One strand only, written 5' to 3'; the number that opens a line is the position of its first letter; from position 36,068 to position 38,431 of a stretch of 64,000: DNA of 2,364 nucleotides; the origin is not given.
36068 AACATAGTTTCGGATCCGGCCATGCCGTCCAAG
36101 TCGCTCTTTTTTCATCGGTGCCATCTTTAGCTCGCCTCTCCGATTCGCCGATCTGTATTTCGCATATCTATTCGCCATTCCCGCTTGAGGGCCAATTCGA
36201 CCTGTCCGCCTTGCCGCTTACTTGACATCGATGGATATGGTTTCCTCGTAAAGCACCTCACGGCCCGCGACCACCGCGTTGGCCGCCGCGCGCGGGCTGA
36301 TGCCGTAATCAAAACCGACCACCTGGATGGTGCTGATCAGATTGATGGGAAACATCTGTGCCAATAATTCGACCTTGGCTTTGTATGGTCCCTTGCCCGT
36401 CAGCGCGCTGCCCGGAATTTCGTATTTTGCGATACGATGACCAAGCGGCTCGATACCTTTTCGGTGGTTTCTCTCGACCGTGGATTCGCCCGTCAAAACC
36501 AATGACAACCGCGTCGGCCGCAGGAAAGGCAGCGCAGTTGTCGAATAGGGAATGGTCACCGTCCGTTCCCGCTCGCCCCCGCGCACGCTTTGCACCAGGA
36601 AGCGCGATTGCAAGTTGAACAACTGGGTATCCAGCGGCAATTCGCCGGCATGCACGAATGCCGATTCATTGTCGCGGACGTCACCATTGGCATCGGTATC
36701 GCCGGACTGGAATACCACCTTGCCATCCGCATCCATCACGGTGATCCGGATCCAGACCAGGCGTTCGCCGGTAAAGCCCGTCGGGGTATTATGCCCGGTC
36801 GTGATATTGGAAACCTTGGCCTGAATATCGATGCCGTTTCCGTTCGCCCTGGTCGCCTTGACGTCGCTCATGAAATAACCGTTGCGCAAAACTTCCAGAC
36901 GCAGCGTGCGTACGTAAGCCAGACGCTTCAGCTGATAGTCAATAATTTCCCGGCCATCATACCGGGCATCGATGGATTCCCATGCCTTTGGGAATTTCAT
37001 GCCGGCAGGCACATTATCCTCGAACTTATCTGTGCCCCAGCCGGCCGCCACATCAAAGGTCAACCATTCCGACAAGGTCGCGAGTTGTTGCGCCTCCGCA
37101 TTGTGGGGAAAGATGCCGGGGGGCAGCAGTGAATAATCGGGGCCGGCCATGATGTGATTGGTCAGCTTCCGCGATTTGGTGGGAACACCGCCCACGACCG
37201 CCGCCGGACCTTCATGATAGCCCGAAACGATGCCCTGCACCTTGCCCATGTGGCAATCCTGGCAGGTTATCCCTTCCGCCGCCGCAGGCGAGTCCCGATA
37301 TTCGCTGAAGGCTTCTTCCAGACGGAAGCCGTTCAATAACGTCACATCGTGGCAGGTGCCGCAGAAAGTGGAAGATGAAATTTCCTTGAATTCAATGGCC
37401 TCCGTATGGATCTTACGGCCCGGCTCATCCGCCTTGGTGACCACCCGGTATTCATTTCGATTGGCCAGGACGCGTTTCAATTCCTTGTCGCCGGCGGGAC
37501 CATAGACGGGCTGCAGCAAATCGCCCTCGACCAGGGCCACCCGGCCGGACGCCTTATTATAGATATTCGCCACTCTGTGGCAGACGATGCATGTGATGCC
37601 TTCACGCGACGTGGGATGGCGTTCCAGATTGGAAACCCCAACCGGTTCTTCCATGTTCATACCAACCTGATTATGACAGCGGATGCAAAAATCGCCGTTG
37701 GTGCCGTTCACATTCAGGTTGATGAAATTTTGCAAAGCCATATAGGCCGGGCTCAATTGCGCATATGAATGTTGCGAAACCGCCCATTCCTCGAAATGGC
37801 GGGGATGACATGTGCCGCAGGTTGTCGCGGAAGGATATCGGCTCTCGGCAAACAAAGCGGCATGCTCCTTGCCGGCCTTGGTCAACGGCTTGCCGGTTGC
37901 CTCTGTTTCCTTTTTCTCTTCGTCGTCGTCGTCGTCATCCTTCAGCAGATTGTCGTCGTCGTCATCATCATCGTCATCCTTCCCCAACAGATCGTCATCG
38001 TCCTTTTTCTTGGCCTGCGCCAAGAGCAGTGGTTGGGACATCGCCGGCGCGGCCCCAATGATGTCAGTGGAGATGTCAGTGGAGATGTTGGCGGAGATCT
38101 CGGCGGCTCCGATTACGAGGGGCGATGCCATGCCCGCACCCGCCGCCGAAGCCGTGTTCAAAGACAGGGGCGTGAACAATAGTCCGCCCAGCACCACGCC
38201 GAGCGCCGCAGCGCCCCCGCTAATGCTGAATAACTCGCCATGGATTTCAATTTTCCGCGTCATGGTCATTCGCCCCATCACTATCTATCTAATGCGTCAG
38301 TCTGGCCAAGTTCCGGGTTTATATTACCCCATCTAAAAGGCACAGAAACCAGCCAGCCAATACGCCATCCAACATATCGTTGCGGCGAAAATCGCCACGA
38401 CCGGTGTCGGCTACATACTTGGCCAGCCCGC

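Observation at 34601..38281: Candidate porin-cytochrome module: a secreted pentaheme c-type cytochrome co-operonic with a ~500-aa outer-membrane beta-barrel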

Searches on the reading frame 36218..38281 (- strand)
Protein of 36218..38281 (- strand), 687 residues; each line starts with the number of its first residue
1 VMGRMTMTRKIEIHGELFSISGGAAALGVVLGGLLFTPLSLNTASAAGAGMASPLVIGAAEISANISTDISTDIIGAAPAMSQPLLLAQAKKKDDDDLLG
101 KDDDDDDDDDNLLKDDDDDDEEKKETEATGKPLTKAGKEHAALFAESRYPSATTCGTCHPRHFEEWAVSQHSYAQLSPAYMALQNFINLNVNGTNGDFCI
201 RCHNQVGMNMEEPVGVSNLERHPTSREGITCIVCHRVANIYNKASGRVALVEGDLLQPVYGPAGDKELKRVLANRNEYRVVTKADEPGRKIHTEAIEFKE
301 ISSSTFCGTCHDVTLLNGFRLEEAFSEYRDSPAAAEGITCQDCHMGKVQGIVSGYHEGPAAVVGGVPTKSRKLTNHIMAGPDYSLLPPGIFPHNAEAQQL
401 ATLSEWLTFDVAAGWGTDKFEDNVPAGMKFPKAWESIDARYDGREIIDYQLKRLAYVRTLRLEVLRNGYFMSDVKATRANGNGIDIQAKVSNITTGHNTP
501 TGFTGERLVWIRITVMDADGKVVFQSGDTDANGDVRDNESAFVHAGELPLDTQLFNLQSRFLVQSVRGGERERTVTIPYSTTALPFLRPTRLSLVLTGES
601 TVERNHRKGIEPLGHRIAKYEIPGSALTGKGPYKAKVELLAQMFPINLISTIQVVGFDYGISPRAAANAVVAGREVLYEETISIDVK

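Call 3: search_protein_families(library=pfam, proteins=[window:36218-38281:-], max_evalue=1)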
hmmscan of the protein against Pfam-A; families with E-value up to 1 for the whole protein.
window:36218-38281:- (687 aa): 9 families
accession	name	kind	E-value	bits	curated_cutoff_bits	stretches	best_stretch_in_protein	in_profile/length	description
PF13435.11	Cytochrome_C554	-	1.6e-07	32.6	20.8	1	154-235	1-83/84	Cytochrome c554 and c-prime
PF14522.11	Cytochrome_C7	-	6.6e-06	26.3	24.8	2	151-236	12-67/67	Cytochrome c7 and related cytochrome c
PF22113.1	Mtrc-MtrF_II-IV_dom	-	9.4e-06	25.7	30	2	148-238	77-166/176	Outer membrane cytochrome MtrC/MtrF-like, domains II/IV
PF14537.11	Cytochrom_c3_2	-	1.2e-05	26.1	25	1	196-237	26-66/79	Cytochrome c3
PF03264.19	Cytochrom_NNT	-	1.2e-05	25.6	24.1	2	192-236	121-165/174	NapC/NirT cytochrome c family, N-terminal region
PF02085.21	Cytochrom_CIII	-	0.18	12.6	22.9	0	298-348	40-86/101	Class III cytochrome C family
PF02335.20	Cytochrom_C552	-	0.27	10.6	24.1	1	326-349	233-256/438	Cytochrome c552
PF00130.28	C1_1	-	0.28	11.5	26.5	0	301-345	8-36/53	Phorbol esters/diacylglycerol binding domain (C1 domain)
PF09699.15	Paired_CXXCH_1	-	0.46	10.7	20.6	0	196-236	7-37/41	Doubled CXXCH motif (Paired_CXXCH_1)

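Call 4: search_protein_families(library=ncbifam, proteins=[window:36218-38281:-], max_evalue=1)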
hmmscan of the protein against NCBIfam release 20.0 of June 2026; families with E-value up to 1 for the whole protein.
window:36218-38281:- (687 aa): 15 families
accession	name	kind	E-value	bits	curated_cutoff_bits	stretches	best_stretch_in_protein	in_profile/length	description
NF040886.1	cyt_C_like_Sec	equivalog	1.4e-07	30.4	250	2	151-179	44-72/423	multiheme c-type cytochrome (seleno)protein ExtKL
TIGR03508.1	decahem_SO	subfamily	5.5e-06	26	192.2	1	150-240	68-155/258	DmsE family decaheme c-type cytochrome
NF041198.1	UshA_like_PCGU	equivalog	1.5e-05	23.8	275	1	131-237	387-481/519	UshA-like (seleno)protein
TIGR02161.1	napC_nirT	subfamily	5.3e-05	23.2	310.6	2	194-236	133-175/185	periplasmic nitrate (or nitrite) reductase c-type cytochrome, NapC/NirT family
TIGR03153.1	cytochr_NrfH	equivalog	0.00013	22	134.2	2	302-347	26-62/138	cytochrome c nitrite reductase small subunit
NF041028.1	decahem_GSU2203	exception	0.00029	20.2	325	1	151-240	100-186/317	GSU2203 family decaheme c-type cytochrome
NF007906.0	PRK10617.1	equivalog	0.0018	18.2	349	1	193-236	141-184/200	cytochrome c-type protein NapC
TIGR03507.1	decahem_SO1788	subfamily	0.0021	16.6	209.3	1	149-239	266-338/672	OmcA/MtrC family decaheme c-type cytochrome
TIGR04315.1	octaheme_Shew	subfamily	0.0034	16.5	375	1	166-249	42-117/440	tetrathionate reductase family octaheme c-type cytochrome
TIGR02162.1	torC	equivalog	0.0073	15.6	478.2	1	195-346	43-175/387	pentaheme c-type cytochrome TorC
TIGR04257.1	nanowire_3heme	domain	0.046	13.9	40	0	139-167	10-38/75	c(7)-type cytochrome triheme domain-containing protein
NF010700.0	PRK14100.1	equivalog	0.048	12.9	332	1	652-681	68-97/237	2-phosphosulfolactate phosphatase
NF008659.0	PRK11659.1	equivalog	0.19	11.4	184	1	194-236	44-83/188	cytochrome c nitrite reductase pentaheme subunit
NF033196.2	c_type_nonphoto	exception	0.22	11.7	70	0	330-348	77-95/98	c-type cytochrome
TIGR03146.1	cyt_nit_nrfB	equivalog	0.42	10.9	166.6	0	197-236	12-48/145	cytochrome c nitrite reductase pentaheme subunit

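Call 5: search_solved_structures(query=window:36218-38281:-, max_evalue=10, show_alignments=2)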
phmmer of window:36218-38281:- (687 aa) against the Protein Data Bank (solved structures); distinct sequences matched with E-value up to 10: 9.
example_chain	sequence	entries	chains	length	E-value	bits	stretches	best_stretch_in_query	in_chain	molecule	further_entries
5ze8_A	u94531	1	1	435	5e-06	28.4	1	151-278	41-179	cytochrome c552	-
8as5_A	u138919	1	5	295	0.58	11.7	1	101-136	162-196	Nucleophosmin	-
8wg5_M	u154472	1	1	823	2.1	9.9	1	81-209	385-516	Ubiquitin carboxyl-terminal hydrolase 16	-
6i5b_A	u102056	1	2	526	3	9.3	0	188-236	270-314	Uncharacterized protein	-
6t9i_Q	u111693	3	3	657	4.9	8.6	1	94-130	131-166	SAGA-associated factor 73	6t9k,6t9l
1fgj_A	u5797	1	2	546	5.8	8.4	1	123-166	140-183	HYDROXYLAMINE OXIDOREDUCTASE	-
4fas_A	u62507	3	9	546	5.8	8.4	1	123-166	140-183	Hydroxylamine oxidoreductase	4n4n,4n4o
4rkm_A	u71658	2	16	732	5.9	8.4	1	146-175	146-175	MccA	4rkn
6m0p_A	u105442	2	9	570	6.5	8.2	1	123-166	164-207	Aerobic hydroxylamine oxidoreductase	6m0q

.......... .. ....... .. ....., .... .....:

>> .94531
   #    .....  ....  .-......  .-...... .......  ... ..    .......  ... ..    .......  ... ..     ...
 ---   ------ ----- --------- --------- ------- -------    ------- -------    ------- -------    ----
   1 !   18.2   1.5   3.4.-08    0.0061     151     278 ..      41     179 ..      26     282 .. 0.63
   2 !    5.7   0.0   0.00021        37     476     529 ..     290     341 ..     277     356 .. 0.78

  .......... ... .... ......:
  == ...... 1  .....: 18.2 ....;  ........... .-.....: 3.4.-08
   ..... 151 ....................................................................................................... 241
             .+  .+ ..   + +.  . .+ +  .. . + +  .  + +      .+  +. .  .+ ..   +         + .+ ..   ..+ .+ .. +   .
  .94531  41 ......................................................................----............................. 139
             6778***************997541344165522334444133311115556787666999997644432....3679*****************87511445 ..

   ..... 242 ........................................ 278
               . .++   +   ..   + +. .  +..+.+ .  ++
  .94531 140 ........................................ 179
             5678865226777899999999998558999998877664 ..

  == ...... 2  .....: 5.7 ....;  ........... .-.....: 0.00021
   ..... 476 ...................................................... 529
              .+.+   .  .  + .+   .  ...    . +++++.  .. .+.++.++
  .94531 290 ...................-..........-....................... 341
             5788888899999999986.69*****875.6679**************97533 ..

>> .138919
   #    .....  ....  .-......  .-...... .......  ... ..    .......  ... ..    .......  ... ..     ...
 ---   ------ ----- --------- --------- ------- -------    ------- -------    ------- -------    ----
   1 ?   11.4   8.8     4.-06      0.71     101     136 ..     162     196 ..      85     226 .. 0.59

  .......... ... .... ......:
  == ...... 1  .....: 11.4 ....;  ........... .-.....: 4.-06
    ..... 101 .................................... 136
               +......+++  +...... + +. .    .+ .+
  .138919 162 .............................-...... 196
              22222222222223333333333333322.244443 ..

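Call 8: find_homologous_proteins(query=window:36218-38281:-)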
Query window:36218-38281:- (687 aa): 2476 proteins with E <= 0.001 among 8000 candidates; the best 120 are listed.
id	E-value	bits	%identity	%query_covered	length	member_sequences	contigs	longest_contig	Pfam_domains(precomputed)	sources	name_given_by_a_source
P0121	0.0e+0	1560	100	99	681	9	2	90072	PF14537.12,PF13435.12,PF03264.20,PF22113.2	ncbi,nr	ncbi:MAG: cytochrome C [Rhodospirillaceae bacterium]|nr:cytochrome C [Rhodospirillaceae bacterium] M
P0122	0.0e+0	1276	91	82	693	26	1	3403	PF14537.12,PF13435.12,PF03264.20,PF14522.12,PF22113.2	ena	-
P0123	0.0e+0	1266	82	100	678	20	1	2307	PF14537.12,PF13435.12,PF22113.2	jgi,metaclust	metaclust:\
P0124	0.0e+0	1257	79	100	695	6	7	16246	PF14537.12,PF13435.12,PF03264.20,PF22113.2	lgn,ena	-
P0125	0.0e+0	1236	88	82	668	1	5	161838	PF14537.12,PF13435.12,PF03264.20,PF22113.2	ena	-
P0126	0.0e+0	1234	89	80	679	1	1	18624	PF14537.12,PF13435.12,PF22113.2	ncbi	ncbi:MAG: multiheme c-type cytochrome [Alphaproteobacteria bacterium]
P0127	0.0e+0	1226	76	100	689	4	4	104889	PF14537.12,PF13435.12,PF03264.20,PF22113.2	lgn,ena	-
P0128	0.0e+0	1225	76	100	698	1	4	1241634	PF14537.12,PF13435.12,PF14522.12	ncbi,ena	-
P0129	0.0e+0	1223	76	100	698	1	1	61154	PF14537.12,PF13435.12,PF14522.12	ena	-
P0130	0.0e+0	1210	82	90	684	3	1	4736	PF14537.12,PF13435.12,PF03264.20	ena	-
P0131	0.0e+0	1197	79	96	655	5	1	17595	PF14537.12,PF13435.12,PF22113.2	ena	-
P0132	0.0e+0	1195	75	99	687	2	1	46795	PF14537.12,PF13435.12,PF22113.2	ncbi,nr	ncbi:MAG: multiheme c-type cytochrome [Proteobacteria bacterium]|nr:multiheme c-type cytochrome [Pse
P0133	0.0e+0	1187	73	99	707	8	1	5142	PF14537.12,PF13435.12,PF14522.12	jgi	-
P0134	0.0e+0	1044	70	94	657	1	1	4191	PF14537.12,PF13435.12,PF22113.2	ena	-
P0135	0.0e+0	1041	75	84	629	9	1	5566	PF14537.12,PF13435.12,PF03264.20,PF14522.12,PF22113.2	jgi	jgi:nitrate/TMAO reductase-like tetraheme cytochrome c subunit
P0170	3.4e-273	926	78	72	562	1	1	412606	PF14537.12,PF13435.12,PF14522.12,PF22113.2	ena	-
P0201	3.2e-254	864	55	99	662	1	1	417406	PF13435.12,PF14522.12,PF22113.2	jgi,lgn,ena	-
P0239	1.9e-248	844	63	82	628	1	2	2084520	PF13435.12,PF14522.12,PF22113.2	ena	-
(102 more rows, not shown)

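Call 32: predict_structure(alignment_id=A2)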
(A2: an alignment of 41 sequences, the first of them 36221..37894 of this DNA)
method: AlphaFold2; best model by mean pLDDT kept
length: 558 residues; sequences in the alignment: 41
mean_pLDDT: 52.7   pTM: 0.51
mean pLDDT of the five models: 52.7, 52.1, 52.1, 49.6, 47.9
residues with pLDDT >= 90: 45; 70-90: 109; 50-70: 116; < 50: 288
segments of 3 or more residues with pLDDT < 50: 1-4, 6-33, 41-47, 61-125, 130-135, 167-200, 210-247, 249-255, 366-377, 399-484
pLDDT, mean of each block of 10 residues (from residue 1): 41 31 33 51 49 54 36 35 41 37 27 27 45 53 69 69 52 29 30 40 53 41 36 30 42 50 62 74 89 89 90 87 74 70 88 86 53 42 84 74 34 27 24 23 22 26 29 30 54 86 89 63 55 66 79 89
secondary structure, 60 per line:
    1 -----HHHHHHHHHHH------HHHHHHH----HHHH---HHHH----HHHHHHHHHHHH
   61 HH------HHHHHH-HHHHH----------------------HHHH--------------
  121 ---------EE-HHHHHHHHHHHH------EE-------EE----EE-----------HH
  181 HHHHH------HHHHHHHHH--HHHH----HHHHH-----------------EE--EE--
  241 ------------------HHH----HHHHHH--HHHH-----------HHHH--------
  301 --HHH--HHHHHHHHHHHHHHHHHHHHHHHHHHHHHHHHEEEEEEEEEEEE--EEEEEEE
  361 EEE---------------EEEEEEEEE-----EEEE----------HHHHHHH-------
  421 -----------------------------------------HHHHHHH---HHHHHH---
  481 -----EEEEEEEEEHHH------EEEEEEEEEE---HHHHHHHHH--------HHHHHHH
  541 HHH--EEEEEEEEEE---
elements in order: H6-16 H23-29 H34-37 H41-44 H49-62 H69-74 H76-80 H103-106 H133-144 H179-185 H192-200 H203-206 H211-215 H266-271 H274-277 H289-292 H308-339 E340-351 E354-363 E379-387 E393-396 H407-413 H462-468 H472-477 E486-494 E504-513 H517-525 H534-543 E546-555

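Call 33: search_solved_structures(query=A2, max_evalue=1, show_alignments=3)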
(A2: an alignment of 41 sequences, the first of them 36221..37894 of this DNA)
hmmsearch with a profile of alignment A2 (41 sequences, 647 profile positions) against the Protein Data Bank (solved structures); distinct sequences matched with E-value up to 1: 8.
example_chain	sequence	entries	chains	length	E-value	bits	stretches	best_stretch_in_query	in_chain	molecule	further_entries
5ze8_A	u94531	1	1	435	3.7e-11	45.1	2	110-236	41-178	cytochrome c552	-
4rkm_A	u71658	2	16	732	0.0025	19.3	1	99-147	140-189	MccA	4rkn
6i5b_A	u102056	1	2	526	0.06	14.7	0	149-195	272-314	Uncharacterized protein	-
1fgj_A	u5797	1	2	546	0.46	11.8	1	92-124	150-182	HYDROXYLAMINE OXIDOREDUCTASE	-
4fas_A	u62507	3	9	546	0.48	11.7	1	92-124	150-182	Hydroxylamine oxidoreductase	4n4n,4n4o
6m0p_A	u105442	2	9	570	0.54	11.5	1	92-124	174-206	Aerobic hydroxylamine oxidoreductase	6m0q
6u6t_A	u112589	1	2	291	0.7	11.2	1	550-623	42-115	Neuronal growth regulator 1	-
6dld_B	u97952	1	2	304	0.76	11.1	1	550-623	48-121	Neuronal growth regulator 1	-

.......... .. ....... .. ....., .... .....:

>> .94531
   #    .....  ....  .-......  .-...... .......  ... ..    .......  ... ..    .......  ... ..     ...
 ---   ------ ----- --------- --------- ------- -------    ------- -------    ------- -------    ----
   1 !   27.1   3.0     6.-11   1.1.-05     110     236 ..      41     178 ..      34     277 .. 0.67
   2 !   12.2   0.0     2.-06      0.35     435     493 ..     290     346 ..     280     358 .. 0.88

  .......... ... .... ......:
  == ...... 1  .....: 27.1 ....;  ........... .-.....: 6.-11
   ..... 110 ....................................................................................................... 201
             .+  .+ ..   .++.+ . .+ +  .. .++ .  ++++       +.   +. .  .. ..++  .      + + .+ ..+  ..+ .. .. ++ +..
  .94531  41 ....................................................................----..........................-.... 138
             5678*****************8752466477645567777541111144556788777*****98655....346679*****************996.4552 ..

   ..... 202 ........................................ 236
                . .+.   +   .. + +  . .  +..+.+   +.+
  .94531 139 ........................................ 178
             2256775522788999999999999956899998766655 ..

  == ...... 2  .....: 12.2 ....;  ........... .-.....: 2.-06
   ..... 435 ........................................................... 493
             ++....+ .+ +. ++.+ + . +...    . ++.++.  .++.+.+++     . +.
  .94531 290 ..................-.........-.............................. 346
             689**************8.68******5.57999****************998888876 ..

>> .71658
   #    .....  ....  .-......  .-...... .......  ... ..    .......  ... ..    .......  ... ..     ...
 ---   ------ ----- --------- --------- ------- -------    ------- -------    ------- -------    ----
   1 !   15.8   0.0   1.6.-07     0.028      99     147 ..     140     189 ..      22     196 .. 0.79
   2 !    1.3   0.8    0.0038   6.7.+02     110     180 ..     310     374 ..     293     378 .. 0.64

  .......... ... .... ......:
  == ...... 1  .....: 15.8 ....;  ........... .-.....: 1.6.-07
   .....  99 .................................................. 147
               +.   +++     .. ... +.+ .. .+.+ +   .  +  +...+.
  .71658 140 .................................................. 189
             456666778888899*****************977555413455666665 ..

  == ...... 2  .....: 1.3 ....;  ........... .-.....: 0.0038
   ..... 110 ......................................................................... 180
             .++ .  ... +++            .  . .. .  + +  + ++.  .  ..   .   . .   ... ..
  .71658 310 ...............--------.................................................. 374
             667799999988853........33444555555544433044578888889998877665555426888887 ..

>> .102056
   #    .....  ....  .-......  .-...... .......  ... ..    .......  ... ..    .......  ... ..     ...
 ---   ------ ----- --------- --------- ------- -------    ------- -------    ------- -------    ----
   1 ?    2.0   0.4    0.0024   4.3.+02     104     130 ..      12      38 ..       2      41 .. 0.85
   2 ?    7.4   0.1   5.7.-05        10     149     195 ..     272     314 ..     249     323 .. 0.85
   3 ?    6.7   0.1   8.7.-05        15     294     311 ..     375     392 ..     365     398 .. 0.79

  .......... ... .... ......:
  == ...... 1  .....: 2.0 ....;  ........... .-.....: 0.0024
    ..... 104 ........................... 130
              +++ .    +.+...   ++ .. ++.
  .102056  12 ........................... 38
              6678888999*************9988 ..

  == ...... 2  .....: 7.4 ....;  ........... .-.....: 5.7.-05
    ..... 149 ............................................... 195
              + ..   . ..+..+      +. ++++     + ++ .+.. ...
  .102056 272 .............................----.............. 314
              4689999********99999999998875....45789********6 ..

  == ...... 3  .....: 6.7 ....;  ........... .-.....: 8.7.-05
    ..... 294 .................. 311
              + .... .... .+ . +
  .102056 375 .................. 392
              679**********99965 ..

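Call 34: find_encoding_contigs(protein=P0121, flank=10000, max_places=4)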
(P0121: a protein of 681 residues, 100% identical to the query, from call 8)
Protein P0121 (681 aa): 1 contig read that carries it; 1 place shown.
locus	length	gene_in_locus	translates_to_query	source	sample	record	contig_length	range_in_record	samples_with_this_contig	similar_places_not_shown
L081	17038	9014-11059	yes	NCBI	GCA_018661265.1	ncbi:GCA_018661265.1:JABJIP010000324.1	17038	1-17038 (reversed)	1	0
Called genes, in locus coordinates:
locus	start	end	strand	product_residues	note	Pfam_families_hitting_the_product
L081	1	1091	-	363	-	PF00919:UPF0004, PF04055:Radical_SAM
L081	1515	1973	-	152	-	PF01475:FUR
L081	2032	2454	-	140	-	PF05443:ROS_MUCR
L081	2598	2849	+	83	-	PF01206:TusA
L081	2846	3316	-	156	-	PF00583:Acetyltransf_1, PF13673:Acetyltransf_10 (weak), PF13508:Acetyltransf_7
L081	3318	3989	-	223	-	PF00814:TsaD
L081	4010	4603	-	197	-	PF00881:Nitroreductase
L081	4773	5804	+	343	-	PF01522:Polysacc_deac_1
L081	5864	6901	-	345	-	PF01832:Glucosaminidase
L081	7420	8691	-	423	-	PF01425:Amidase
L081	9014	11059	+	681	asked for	PF14537:Cytochrom_c3_2 (faint), PF22113:Mtrc-MtrF_II-IV_dom (faint), PF03264:Cytochrom_NNT (faint), PF13435:Cytochrome_C554 (weak)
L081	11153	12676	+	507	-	-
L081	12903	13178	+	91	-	-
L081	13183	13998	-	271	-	PF00043:GST_C (faint)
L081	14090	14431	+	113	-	PF09585:Lin0512_fam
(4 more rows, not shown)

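Call 48: find_encoding_contigs(protein=P0128, flank=10000, max_places=1)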
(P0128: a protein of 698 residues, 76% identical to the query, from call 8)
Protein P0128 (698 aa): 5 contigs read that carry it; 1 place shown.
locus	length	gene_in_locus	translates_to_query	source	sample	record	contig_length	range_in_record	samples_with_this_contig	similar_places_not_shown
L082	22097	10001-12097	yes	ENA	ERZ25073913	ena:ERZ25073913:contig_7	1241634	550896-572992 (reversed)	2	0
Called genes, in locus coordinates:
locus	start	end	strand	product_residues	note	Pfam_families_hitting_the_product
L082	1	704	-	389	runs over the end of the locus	PF00296:Bac_luciferase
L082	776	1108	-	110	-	-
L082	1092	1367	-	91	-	-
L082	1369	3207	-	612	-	PF02771:Acyl-CoA_dh_N (weak), PF02770:Acyl-CoA_dh_M, PF00441:Acyl-CoA_dh_1, PF22924:ACOX_C_alpha1 (weak), PF08028:Acyl-CoA_dh_2 (weak), PF12806:Acyl-CoA_dh_C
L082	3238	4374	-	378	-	PF00155:Aminotran_1_2, PF00266:Aminotran_5, PF01053:Cys_Met_Meta_PP (weak), PF01041:DegT_DnrJ_EryC1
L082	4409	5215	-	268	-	PF01557:FAA_hydrolase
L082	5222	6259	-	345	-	PF00891:Methyltransf_2, PF13489:Methyltransf_23, PF05175:MTS, PF06325:PrmA (weak), PF13847:Methyltransf_31, PF08241:Methyltransf_11, PF08242:Methyltransf_12, PF13649:Methyltransf_25, +2 more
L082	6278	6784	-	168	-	PF06776:IalB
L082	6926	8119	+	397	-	PF01557:FAA_hydrolase (weak)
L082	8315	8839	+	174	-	PF03737:RraA-like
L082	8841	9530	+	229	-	PF00561:Abhydrolase_1, PF12697:Abhydrolase_6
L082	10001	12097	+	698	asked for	PF14537:Cytochrom_c3_2 (faint), PF14522:Cytochrome_C7 (faint), PF13435:Cytochrome_C554 (faint)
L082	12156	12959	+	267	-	-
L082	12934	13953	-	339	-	PF12760:Zn_ribbon_IS1595, PF12762:DDE_Tnp_IS1595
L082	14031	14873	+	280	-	-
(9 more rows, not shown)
